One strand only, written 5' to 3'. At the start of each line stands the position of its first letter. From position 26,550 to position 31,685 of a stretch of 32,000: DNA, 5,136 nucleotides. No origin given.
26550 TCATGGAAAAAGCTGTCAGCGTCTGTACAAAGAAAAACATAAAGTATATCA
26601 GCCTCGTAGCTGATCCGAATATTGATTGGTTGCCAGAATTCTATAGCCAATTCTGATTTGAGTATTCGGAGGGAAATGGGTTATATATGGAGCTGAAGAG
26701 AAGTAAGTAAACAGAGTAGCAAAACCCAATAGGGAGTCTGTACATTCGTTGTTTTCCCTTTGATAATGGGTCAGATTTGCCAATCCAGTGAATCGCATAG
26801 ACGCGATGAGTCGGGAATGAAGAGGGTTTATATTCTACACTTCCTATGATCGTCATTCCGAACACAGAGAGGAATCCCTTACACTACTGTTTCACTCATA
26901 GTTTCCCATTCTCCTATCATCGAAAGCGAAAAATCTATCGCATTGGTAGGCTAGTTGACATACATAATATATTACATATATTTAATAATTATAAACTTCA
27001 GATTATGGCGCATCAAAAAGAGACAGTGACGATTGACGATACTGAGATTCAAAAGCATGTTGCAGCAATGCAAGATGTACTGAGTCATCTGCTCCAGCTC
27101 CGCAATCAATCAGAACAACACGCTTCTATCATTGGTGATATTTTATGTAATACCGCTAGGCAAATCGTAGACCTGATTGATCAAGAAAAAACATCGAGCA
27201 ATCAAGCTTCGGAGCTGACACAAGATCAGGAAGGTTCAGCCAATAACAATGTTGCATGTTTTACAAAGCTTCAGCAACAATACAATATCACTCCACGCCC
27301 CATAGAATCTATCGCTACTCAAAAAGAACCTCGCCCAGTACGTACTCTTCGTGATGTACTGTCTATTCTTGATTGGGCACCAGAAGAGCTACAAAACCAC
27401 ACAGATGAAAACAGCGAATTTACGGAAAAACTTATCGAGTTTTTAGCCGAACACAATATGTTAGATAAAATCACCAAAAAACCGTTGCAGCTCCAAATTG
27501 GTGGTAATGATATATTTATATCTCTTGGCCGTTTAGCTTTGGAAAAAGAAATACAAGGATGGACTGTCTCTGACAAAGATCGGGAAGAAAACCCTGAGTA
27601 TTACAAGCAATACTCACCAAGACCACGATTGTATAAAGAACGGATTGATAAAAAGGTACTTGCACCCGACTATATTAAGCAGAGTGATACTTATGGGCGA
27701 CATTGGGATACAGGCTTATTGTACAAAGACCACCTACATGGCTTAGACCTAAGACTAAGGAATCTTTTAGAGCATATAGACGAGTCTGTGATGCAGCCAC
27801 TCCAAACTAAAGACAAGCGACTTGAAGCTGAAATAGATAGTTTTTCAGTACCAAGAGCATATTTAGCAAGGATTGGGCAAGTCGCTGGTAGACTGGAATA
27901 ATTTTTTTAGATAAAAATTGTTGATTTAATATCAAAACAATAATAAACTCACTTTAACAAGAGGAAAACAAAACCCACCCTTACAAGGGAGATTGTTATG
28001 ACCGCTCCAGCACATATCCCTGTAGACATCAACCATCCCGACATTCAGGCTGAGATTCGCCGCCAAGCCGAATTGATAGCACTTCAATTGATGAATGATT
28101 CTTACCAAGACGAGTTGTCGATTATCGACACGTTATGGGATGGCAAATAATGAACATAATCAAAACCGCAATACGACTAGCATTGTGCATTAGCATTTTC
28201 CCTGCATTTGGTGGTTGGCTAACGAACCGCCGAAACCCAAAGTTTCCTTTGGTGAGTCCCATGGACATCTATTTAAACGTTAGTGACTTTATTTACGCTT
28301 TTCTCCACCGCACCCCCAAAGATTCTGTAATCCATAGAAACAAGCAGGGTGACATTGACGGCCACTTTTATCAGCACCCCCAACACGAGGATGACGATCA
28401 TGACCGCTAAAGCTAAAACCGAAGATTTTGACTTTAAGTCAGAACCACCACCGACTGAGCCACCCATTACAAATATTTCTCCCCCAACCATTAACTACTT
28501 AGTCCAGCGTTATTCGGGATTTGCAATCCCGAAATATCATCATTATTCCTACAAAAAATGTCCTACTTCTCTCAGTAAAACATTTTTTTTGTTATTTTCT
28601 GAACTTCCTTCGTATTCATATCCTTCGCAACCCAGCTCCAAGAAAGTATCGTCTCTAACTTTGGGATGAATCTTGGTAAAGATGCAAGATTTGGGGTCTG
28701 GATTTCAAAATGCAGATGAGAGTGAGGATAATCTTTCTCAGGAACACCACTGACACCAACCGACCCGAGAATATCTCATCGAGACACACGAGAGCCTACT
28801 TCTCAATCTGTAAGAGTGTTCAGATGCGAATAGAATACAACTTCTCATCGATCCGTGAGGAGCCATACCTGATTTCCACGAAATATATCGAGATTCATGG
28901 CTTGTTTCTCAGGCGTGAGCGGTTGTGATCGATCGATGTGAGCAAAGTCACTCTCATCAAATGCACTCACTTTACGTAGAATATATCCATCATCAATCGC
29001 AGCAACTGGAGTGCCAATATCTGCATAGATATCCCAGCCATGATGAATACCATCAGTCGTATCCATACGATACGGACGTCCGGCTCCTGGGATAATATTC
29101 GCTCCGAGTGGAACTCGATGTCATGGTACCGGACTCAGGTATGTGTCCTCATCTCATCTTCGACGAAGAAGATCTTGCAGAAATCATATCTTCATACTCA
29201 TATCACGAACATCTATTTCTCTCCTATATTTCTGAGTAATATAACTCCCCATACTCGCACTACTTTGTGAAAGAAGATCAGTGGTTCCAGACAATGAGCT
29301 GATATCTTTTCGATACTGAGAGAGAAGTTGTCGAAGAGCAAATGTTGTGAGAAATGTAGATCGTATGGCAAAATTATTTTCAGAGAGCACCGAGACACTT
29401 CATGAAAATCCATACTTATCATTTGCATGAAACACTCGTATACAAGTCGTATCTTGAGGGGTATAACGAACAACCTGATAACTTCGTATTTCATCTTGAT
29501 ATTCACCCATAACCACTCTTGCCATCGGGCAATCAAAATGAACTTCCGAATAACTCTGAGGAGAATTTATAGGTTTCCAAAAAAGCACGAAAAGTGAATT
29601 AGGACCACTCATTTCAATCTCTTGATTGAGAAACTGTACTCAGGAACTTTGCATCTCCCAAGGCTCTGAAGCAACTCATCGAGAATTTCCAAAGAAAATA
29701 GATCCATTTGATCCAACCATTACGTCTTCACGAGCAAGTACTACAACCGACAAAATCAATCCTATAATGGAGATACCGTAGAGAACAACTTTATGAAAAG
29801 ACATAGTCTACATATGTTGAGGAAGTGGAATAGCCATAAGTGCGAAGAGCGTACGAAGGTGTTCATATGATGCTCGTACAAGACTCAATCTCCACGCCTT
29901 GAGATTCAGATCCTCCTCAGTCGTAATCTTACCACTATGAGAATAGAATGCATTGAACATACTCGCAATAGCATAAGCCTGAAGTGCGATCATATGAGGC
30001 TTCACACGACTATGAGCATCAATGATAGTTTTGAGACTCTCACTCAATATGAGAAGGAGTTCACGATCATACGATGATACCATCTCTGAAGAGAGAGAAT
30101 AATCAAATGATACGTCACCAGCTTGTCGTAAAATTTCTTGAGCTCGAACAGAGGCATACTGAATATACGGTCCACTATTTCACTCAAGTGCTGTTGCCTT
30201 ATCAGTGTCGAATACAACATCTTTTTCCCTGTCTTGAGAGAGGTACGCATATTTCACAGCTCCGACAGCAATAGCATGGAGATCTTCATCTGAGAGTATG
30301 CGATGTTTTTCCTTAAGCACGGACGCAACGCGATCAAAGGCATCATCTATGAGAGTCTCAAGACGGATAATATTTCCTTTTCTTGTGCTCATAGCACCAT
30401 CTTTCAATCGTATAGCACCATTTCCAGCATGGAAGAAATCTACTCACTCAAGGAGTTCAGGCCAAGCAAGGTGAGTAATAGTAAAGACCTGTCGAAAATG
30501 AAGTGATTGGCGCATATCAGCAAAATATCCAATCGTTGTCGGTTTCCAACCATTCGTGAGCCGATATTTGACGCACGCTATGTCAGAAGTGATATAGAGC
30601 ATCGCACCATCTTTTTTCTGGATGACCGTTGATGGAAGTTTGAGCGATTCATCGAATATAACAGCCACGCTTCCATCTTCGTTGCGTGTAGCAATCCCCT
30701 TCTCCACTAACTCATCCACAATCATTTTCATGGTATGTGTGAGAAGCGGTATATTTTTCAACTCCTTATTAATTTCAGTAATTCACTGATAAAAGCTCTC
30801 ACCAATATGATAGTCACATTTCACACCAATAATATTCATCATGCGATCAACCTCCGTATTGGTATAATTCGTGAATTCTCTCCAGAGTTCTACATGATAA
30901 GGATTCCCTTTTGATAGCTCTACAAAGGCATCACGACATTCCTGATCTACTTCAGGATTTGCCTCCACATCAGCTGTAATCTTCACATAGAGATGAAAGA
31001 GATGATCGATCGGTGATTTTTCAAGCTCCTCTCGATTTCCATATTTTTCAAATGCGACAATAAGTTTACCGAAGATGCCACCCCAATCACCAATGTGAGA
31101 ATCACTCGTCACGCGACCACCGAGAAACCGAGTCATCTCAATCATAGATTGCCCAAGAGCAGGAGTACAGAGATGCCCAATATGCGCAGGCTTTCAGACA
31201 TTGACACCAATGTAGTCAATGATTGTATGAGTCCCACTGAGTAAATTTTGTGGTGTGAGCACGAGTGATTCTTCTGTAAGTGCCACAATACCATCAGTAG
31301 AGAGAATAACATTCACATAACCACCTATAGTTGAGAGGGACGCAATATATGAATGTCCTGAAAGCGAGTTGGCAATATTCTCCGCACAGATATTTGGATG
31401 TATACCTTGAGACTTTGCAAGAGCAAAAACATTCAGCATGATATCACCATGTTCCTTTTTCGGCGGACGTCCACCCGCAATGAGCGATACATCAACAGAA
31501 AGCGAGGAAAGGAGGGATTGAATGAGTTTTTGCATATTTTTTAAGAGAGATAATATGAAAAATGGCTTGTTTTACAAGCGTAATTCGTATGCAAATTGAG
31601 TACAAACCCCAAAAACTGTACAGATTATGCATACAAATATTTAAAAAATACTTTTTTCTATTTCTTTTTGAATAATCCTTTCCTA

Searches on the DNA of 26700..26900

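Call 15: search_rna_families(source=window, start=26700, end=26900, threshold=evalue, max_evalue=10, show_alignments=3)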
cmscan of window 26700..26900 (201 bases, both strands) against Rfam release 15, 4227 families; matches with E-value up to 10: 3.
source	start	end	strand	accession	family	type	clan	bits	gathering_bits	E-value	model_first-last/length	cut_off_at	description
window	26771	26820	-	RF02308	TtnuCD34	Gene; snRNA; snoRNA; CD-box;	-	11.9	80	8.1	1-64/64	no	Tetrahymena snoRNA TtnuCD34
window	26799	26892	-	RF02158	NPPA-AS1_3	Gene; lncRNA;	-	9.6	55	6.4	12-108/108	no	NPPA antisense RNA 1 conserved region 3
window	26870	26885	-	RF02182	ST7-AS2_2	Gene; lncRNA;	-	9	45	8.3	32-47/47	no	ST7 antisense RNA 2 conserved region 2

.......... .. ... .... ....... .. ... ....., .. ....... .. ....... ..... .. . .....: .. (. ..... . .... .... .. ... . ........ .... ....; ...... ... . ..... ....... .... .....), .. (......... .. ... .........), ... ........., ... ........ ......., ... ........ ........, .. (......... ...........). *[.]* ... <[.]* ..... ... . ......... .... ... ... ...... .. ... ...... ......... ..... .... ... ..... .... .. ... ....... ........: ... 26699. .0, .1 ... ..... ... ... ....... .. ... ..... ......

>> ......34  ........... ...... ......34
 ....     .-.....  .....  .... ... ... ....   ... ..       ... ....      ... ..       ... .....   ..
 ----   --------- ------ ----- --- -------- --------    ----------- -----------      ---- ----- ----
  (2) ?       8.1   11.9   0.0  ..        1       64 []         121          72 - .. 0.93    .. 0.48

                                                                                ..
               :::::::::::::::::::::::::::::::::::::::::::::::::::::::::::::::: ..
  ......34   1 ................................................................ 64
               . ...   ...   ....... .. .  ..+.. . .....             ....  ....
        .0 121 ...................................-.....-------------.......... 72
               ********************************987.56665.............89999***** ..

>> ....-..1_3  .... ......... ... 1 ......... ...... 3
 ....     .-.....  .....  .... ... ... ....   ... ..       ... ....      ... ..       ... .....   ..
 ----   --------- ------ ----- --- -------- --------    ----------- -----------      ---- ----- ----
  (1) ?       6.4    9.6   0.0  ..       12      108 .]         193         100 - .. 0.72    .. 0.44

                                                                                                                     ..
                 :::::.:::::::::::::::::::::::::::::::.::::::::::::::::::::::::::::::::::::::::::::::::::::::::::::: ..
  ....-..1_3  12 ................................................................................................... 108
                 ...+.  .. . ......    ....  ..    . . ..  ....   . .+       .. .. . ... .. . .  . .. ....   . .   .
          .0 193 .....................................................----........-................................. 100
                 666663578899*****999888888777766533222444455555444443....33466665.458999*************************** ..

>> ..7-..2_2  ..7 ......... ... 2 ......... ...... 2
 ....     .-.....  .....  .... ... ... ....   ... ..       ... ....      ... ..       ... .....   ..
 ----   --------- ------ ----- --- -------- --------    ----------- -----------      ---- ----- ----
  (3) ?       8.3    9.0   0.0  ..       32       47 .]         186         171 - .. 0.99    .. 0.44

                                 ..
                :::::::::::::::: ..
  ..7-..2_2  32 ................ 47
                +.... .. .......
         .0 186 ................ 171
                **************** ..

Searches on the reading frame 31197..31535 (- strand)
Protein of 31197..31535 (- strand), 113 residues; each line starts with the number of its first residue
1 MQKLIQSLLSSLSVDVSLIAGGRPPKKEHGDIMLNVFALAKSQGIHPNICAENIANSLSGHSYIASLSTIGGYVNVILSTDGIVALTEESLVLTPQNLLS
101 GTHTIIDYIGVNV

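Call 21: find_encoding_contigs(protein=window:31197-31535:-, flank=10000, max_places=6)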
Protein seq(113 aa) (113 aa): 3 contigs read that carry it; 3 places shown.
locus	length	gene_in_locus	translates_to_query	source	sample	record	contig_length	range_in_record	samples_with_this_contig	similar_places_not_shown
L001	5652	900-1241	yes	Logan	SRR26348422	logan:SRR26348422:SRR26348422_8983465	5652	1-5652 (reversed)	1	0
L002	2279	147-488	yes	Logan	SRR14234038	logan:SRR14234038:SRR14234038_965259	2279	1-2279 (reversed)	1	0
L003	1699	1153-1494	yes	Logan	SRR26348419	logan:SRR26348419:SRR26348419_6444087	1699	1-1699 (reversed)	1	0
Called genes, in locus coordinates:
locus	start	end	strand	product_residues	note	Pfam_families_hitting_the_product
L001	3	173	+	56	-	?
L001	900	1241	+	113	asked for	PF03485:Arg_tRNA_synt_N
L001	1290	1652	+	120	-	PF00750:tRNA-synt_1d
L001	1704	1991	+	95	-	PF00750:tRNA-synt_1d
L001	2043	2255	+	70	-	PF00750:tRNA-synt_1d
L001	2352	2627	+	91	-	PF05746:DALR_1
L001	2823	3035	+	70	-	-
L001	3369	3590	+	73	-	-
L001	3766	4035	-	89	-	-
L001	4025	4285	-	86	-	-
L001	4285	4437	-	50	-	-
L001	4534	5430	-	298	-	-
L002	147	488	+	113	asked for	PF03485:Arg_tRNA_synt_N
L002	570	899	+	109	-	PF00750:tRNA-synt_1d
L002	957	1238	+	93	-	PF00750:tRNA-synt_1d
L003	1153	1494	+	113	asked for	PF03485:Arg_tRNA_synt_N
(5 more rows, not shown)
